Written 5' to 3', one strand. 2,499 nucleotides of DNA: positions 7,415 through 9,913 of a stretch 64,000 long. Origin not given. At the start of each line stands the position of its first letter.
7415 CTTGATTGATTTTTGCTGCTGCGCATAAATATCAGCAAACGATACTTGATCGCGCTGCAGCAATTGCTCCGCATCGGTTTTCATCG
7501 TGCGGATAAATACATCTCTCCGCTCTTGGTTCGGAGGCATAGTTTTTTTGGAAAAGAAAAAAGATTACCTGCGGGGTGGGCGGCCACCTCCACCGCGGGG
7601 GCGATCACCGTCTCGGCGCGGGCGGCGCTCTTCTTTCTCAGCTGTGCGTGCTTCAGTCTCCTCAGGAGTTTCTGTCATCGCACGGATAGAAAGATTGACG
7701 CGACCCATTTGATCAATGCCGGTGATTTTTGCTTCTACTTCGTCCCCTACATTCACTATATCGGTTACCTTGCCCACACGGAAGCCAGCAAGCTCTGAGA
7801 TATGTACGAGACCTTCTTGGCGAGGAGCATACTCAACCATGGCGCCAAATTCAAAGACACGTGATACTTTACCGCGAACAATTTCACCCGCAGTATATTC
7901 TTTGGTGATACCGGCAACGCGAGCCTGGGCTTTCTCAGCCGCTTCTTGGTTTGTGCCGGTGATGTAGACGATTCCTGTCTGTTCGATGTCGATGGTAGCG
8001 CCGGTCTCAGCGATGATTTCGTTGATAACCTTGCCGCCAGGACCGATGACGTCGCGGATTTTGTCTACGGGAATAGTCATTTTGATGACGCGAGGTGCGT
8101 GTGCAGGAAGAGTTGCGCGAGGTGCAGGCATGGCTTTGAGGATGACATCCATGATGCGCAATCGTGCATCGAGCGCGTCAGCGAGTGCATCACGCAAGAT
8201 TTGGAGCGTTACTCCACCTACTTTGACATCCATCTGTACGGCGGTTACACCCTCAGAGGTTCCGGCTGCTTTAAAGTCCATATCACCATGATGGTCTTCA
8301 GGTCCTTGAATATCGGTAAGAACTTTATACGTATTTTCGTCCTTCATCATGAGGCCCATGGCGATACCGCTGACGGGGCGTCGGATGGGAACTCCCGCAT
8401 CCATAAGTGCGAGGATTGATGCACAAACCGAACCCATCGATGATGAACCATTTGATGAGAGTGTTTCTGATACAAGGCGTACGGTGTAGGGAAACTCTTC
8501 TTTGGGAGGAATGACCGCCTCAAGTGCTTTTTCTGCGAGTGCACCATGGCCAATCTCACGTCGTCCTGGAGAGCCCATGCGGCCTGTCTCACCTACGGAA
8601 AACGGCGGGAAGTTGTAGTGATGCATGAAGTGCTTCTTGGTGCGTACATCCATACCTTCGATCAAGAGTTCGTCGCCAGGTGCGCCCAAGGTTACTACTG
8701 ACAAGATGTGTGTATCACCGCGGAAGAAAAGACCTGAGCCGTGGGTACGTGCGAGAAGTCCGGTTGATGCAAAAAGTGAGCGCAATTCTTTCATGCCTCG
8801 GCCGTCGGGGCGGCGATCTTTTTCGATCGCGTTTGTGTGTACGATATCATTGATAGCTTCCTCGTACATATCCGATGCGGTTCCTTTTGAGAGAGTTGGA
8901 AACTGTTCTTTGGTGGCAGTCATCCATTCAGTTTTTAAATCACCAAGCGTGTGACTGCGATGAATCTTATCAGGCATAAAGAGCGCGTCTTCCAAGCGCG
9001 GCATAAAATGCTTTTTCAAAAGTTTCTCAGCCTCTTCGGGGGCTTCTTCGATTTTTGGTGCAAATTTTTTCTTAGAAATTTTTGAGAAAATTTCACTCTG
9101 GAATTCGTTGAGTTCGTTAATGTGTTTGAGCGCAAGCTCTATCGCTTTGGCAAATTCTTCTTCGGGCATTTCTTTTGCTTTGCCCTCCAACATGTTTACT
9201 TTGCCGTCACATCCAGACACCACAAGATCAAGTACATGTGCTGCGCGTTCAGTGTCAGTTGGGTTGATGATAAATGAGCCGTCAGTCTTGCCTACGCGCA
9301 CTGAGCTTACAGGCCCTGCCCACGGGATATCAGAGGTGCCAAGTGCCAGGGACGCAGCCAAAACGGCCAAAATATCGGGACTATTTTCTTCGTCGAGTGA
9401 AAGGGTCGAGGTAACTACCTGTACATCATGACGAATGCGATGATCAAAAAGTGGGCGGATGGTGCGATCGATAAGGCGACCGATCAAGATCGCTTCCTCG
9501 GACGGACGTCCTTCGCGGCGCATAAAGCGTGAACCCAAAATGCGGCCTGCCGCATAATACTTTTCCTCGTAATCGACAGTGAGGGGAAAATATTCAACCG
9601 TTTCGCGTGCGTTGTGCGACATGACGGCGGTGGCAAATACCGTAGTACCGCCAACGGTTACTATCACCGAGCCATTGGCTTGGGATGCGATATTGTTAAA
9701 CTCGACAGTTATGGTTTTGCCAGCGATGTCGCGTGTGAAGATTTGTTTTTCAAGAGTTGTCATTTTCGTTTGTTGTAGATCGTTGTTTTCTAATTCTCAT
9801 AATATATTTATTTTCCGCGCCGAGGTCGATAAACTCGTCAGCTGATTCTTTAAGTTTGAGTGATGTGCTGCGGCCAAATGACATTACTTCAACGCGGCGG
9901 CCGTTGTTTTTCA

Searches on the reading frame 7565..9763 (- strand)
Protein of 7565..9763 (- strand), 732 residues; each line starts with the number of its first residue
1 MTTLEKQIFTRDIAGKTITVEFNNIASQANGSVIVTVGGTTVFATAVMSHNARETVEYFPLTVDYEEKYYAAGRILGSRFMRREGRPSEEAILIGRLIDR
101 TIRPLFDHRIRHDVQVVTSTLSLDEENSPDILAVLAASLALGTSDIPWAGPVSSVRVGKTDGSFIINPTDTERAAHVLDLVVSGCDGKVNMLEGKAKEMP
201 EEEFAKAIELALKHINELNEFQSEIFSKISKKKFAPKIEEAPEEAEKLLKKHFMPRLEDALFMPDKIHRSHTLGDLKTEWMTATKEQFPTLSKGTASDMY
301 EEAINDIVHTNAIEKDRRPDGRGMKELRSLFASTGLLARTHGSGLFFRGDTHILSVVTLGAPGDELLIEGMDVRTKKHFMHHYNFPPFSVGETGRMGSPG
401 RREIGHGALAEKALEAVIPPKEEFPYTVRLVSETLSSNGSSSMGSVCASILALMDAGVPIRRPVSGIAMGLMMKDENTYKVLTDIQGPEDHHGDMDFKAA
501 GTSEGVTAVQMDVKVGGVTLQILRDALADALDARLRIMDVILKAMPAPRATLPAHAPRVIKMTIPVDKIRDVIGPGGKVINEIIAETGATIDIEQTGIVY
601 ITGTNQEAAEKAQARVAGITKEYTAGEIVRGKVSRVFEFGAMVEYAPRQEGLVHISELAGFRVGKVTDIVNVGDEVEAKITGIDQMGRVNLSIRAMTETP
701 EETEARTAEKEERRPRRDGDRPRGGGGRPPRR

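Call 11: search_protein_families(library=pfam, max_evalue=0.001, proteins=[window:7565-9763:-])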
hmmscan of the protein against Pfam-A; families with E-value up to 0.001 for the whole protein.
window:7565-9763:- (732 aa): 6 families
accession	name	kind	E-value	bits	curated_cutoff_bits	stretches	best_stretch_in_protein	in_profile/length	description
PF01138.27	RNase_PH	-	1.1e-54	184.8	25.5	2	16-147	3-130/130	3' exoribonuclease family, domain 1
PF03725.20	RNase_PH_C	-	2.2e-17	63.2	20.8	1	150-213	1-66/67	3' exoribonuclease family, domain 2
PF00575.29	S1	-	1.7e-14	54.4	22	1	624-694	3-74/74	S1 RNA binding domain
PF00013.35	KH_1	-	7.5e-14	51.7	21.5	1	560-616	2-64/66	KH domain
PF22675.2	KH-I_KHDC4-BBP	-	1.1e-05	25.6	30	1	569-620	8-60/76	KHDC4/BBP-like, KH-domain type I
PF03726.19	PNPase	-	0.0003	21.6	24.6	1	247-322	4-80/81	Polyribonucleotide nucleotidyltransferase, RNA binding domain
